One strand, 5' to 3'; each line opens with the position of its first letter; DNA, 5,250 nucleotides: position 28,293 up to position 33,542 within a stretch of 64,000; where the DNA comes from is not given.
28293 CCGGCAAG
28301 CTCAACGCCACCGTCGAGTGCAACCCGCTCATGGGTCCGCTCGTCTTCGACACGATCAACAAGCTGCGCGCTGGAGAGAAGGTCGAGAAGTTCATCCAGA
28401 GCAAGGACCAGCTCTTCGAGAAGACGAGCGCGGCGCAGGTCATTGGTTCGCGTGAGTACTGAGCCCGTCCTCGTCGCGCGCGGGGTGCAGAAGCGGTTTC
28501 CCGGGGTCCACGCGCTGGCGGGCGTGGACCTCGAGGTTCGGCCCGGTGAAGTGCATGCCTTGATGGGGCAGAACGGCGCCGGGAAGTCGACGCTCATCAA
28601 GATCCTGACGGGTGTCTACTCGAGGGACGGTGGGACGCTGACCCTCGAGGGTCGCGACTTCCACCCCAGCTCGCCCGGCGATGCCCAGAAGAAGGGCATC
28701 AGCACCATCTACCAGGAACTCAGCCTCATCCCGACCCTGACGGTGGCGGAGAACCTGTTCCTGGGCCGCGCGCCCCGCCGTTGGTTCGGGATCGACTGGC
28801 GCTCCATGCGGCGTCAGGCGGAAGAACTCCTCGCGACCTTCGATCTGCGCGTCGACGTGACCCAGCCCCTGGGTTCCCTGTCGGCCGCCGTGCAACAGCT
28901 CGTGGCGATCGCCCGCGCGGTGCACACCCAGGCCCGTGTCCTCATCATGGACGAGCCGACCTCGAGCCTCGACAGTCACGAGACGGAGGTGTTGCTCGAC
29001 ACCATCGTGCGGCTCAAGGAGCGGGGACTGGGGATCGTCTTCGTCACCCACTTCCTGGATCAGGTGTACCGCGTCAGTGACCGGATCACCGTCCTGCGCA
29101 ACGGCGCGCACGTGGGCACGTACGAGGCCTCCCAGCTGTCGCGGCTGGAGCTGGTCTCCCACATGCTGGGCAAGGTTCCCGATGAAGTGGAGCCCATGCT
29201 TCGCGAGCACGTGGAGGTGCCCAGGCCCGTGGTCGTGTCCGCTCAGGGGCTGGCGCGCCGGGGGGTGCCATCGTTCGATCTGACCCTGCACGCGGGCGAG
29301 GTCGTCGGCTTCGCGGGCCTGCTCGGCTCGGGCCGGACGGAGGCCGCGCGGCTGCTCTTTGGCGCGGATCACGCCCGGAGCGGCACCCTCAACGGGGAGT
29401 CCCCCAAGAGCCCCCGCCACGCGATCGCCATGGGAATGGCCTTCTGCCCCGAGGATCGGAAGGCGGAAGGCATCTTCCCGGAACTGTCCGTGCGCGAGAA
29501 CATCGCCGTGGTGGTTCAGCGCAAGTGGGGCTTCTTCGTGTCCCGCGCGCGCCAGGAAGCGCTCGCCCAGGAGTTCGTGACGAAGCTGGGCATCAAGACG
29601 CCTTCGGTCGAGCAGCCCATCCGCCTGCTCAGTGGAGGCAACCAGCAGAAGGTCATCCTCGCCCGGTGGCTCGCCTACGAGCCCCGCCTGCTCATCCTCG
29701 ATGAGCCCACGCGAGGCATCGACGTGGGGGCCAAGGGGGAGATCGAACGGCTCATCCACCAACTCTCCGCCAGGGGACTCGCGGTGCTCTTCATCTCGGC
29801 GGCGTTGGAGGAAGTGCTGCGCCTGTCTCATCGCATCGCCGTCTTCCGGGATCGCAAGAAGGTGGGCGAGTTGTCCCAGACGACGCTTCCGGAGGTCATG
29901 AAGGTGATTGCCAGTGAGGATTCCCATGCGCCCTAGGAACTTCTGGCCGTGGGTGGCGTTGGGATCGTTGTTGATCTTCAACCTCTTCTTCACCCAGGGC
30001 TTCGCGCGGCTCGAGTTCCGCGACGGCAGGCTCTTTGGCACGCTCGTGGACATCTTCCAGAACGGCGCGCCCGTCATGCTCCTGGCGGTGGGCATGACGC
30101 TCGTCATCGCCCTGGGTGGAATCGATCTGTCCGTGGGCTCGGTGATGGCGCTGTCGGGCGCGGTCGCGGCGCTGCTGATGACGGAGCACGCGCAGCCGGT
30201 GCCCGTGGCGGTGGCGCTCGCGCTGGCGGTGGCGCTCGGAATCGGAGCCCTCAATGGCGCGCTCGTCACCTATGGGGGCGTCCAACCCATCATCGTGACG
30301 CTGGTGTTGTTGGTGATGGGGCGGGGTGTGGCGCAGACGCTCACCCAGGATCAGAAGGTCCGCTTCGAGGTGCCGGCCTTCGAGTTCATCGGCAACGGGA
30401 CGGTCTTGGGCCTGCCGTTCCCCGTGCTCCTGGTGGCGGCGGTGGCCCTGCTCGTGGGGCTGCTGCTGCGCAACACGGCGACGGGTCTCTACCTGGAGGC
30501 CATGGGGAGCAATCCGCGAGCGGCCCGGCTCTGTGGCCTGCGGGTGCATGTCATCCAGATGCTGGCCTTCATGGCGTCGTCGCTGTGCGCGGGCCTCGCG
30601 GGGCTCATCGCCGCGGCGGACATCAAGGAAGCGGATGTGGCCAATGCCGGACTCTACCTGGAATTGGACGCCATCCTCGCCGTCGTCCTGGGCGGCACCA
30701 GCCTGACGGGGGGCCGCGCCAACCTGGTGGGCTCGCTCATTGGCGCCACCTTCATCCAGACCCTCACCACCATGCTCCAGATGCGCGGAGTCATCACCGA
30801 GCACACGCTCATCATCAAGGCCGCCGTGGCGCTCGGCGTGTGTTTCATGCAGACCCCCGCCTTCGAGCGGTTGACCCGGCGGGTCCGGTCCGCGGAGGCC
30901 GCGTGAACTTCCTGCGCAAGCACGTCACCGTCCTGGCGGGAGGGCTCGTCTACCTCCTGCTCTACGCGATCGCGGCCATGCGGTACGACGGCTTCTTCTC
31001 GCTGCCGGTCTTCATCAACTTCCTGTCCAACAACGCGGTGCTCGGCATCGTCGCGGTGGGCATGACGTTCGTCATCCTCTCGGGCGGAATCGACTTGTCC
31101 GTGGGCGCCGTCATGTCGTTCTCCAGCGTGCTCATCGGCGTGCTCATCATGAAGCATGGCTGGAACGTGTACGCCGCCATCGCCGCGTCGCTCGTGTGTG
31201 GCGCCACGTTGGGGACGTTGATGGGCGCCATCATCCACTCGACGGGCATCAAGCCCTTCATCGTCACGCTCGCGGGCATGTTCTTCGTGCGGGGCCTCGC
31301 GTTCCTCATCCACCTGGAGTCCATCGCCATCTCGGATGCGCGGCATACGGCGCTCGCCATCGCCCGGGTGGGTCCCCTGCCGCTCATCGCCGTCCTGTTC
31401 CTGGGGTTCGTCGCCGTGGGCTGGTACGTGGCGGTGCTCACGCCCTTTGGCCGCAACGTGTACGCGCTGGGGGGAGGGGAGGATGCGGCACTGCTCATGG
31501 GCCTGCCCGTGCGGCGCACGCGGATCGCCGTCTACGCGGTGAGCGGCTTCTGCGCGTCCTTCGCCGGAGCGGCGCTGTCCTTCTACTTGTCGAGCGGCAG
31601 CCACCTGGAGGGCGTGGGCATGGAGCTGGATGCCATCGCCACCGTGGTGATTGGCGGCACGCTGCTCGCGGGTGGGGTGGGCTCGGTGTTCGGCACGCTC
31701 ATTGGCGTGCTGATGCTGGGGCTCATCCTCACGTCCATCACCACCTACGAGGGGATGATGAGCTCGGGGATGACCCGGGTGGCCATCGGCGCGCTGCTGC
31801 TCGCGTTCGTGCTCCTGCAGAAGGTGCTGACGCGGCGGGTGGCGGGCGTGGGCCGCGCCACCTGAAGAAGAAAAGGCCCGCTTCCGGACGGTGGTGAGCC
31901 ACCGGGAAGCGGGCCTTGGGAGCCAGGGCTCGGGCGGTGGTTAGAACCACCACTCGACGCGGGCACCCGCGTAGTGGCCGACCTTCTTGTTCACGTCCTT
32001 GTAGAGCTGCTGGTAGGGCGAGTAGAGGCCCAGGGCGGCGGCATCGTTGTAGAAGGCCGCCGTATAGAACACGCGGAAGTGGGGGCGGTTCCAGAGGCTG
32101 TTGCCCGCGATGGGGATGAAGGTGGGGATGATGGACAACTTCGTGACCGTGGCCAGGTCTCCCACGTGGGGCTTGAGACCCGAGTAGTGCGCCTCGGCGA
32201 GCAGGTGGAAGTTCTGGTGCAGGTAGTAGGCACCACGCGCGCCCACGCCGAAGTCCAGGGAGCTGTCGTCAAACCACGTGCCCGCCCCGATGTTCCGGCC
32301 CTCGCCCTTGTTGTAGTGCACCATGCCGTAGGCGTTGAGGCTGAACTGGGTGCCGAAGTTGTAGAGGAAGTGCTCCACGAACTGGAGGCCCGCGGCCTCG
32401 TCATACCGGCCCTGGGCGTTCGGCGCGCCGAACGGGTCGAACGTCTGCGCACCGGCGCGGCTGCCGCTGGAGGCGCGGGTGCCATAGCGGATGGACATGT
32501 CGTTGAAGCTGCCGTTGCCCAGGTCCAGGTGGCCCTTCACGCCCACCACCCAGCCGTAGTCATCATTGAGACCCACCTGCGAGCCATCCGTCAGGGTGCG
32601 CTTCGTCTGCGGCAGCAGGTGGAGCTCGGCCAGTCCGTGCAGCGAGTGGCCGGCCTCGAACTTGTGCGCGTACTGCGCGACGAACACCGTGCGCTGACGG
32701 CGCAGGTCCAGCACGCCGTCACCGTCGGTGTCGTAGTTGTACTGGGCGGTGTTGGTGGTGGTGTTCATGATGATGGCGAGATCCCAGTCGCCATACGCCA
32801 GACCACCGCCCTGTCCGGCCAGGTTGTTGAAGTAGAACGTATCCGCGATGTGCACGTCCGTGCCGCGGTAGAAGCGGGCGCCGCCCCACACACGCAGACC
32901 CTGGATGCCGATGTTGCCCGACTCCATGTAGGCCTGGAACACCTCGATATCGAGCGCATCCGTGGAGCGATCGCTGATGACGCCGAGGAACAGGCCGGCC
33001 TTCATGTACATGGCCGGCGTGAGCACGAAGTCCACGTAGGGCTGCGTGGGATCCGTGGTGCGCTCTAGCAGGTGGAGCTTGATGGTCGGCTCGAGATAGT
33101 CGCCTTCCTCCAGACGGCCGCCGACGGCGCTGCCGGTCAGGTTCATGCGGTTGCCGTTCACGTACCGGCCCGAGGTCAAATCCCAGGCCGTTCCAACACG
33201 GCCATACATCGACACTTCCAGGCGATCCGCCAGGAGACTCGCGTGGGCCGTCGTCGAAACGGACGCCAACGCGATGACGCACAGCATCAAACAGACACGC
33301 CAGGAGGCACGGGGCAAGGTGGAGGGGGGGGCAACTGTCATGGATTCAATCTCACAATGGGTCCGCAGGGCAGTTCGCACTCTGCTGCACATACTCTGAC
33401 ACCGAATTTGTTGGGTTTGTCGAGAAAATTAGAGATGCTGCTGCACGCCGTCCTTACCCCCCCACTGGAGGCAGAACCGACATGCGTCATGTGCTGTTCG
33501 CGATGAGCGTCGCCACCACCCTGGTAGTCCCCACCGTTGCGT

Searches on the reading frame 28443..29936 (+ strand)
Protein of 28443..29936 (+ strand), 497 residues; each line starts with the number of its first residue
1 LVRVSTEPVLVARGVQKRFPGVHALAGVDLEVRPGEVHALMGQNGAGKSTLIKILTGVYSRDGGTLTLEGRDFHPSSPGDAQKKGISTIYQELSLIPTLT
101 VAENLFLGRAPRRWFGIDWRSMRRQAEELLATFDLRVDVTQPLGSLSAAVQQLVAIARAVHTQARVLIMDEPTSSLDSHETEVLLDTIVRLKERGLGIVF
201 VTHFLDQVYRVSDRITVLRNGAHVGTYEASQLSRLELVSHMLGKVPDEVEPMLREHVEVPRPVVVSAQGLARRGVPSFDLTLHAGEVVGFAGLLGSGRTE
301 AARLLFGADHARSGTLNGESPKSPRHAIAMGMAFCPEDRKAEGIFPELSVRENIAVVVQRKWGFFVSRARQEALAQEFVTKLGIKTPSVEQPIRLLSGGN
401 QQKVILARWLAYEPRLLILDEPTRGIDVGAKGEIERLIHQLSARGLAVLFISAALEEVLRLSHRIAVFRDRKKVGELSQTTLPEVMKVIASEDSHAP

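Call 10: search_protein_families(library=pfam, proteins=[window:28443-29936:+])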
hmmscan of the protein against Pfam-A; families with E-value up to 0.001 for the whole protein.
window:28443-29936:+ (497 aa): 3 families
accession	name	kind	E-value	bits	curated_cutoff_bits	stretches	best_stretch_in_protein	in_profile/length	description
PF00005.33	ABC_tran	-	1.2e-54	185.1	25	2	26-174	2-137/137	ABC transporter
PF13304.12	AAA_21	-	4.3e-11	43.9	27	1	136-203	228-298/304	AAA domain, putative AbiEii toxin, Type IV TA system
PF13555.12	AAA_29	-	0.00087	19.4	27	0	27-52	14-39/61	P-loop containing region of AAA domain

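Call 57: search_protein_families(library=ncbifam, proteins=[window:28443-29936:+], max_evalue=1e-10)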
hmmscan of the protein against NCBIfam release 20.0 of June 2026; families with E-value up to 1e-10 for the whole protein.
window:28443-29936:+ (497 aa): 182 families (the best 25 are shown)
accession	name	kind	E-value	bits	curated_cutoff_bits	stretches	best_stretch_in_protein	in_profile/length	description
NF041861.1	YtfR_transport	equivalog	1.2e-189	630.8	850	1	9-490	1-491/492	galactofuranose ABC transporter, ATP-binding protein YtfR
NF008442.0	PRK11288.1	equivalog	5e-145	483.6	689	1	6-483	4-487/504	L-arabinose ABC transporter ATP-binding protein AraG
NF008030.0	PRK10762.1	equivalog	8.7e-133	443.7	745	1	7-480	2-480/501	ribose ABC transporter ATP-binding protein RbsA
NF010069.0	PRK13549.1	equivalog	4.1e-132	441.2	699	1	7-483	3-493/513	xylose ABC transporter ATP-binding protein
NF007253.0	PRK09700.1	equivalog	9.3e-127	423.7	772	1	7-479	3-493/510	D-allose ABC transporter ATP-binding protein AlsA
NF040905.2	GguA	equivalog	4.4e-121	404.7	810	1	10-481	2-490/500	multiple monosaccharide ABC transporter ATP-binding protein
TIGR02633.1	xylG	equivalog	4.4e-116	388.3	723.65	1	10-482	2-490/500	D-xylose ABC transporter ATP-binding protein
NF011967.0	PRK15439.1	equivalog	2e-114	382.8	586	1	5-488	7-498/510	autoinducer 2 ABC transporter ATP-binding protein LsrA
NF008215.0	PRK10982.1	equivalog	8.8e-110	367.7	828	1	5-488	9-501/506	galactose/methyl galactoside ABC transporter ATP-binding protein MglA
NF047930.1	ABC_ATP_B6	equivalog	8.3e-102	341.4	670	1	9-479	2-496/510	putative B6 ABC transporter ATP-binding protein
TIGR03410.1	urea_trans_UrtE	equivalog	4e-61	206.4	285.8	2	14-236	5-223/230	urea ABC transporter ATP-binding subunit UrtE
TIGR01188.1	drrA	subfamily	2.6e-60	204.3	312.45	2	17-231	1-210/302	daunorubicin resistance ABC transporter, ATP-binding protein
TIGR03265.1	PhnT2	equivalog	3.4e-56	191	457.7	2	8-222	3-212/353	putative 2-aminoethylphosphonate ABC transporter ATP-binding protein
NF010060.0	PRK13537.1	equivalog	3.5e-54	183.8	521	2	8-236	14-237/314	nodulation factor ABC transporter ATP-binding protein NodI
TIGR02142.1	modC_ABC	equivalog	1.1e-53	182.7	285.05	2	28-232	16-219/353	molybdenum ABC transporter ATP-binding protein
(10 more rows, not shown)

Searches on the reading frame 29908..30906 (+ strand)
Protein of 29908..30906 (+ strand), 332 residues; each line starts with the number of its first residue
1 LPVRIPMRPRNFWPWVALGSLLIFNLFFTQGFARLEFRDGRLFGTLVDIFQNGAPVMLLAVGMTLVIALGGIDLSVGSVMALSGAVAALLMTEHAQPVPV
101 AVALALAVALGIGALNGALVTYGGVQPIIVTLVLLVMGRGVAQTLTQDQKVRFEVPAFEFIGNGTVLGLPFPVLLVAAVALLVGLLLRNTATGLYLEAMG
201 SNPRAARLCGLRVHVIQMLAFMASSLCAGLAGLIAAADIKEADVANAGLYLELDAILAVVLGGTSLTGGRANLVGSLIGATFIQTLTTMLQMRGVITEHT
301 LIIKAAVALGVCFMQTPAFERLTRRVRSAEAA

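Call 10: search_protein_families(library=pfam, proteins=[window:29908-30906:+])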
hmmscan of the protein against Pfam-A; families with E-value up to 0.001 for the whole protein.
window:29908-30906:+ (332 aa): 1 family
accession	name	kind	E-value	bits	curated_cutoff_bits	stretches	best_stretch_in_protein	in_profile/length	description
PF02653.21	BPD_transp_2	-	6.4e-43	147.3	26.8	1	47-309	3-266/269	Branched-chain amino acid transport system / permease component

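Call 57: search_protein_families(library=ncbifam, proteins=[window:29908-30906:+], max_evalue=1e-10)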
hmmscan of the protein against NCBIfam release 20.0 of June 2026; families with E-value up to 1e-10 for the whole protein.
window:29908-30906:+ (332 aa): 9 families
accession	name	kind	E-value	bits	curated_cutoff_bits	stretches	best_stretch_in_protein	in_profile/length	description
NF041862.1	YtfT_transport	equivalog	4.8e-90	302.1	535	1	16-328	26-337/339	galactofuranose ABC transporter, ATP-binding protein YtfT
NF007067.0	PRK09512.1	equivalog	2.8e-53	181.2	398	1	46-310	46-312/321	ribose ABC transporter permease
NF040906.3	GguB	equivalog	1.9e-45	155.7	450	2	46-165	32-151/375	multiple monosaccharide ABC transporter permease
NF007252.0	PRK09699.1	equivalog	2e-39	135.8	396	1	44-307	51-313/326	D-allose ABC transporter permease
NF008630.0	PRK11618.1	equivalog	2e-39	135.7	363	1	35-318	25-312/331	galactofuranose ABC transporter, permease protein YjfF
NF008441.0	PRK11285.1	equivalog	5.6e-38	130.9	378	1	58-309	68-317/333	L-arabinose ABC transporter permease AraH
NF011961.0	PRK15432.1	equivalog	1.3e-28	100.2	388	1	43-315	34-304/344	autoinducer 2 ABC transporter permease LsrC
NF011612.1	PRK15038.1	equivalog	8.8e-26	90.8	500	1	56-304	42-294/322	autoinducer 2 ABC transporter permease LsrD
NF007014.0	PRK09478.1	equivalog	2e-20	73.4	386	1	46-309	42-322/336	galactose/methyl galactoside ABC transporter permease MglC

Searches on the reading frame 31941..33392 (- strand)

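Call 10: search_protein_families(library=pfam, proteins=[window:31941-33392:-])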
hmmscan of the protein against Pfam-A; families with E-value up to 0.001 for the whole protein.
window:31941-33392:- (483 aa): 1 family
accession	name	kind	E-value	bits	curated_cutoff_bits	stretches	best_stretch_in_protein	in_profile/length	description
PF02264.21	LamB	-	1.1e-47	164.2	25.1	1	63-483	4-378/378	LamB porin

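Call 57: search_protein_families(library=ncbifam, proteins=[window:31941-33392:-], max_evalue=1e-10)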
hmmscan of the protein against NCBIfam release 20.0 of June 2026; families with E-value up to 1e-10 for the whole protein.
window:31941-33392:- (483 aa): 1 family
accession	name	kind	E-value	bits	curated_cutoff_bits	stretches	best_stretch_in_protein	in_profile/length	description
NF006860.0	PRK09360.1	subfamily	3.6e-18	66.1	394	1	164-482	121-413/414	maltoporin LamB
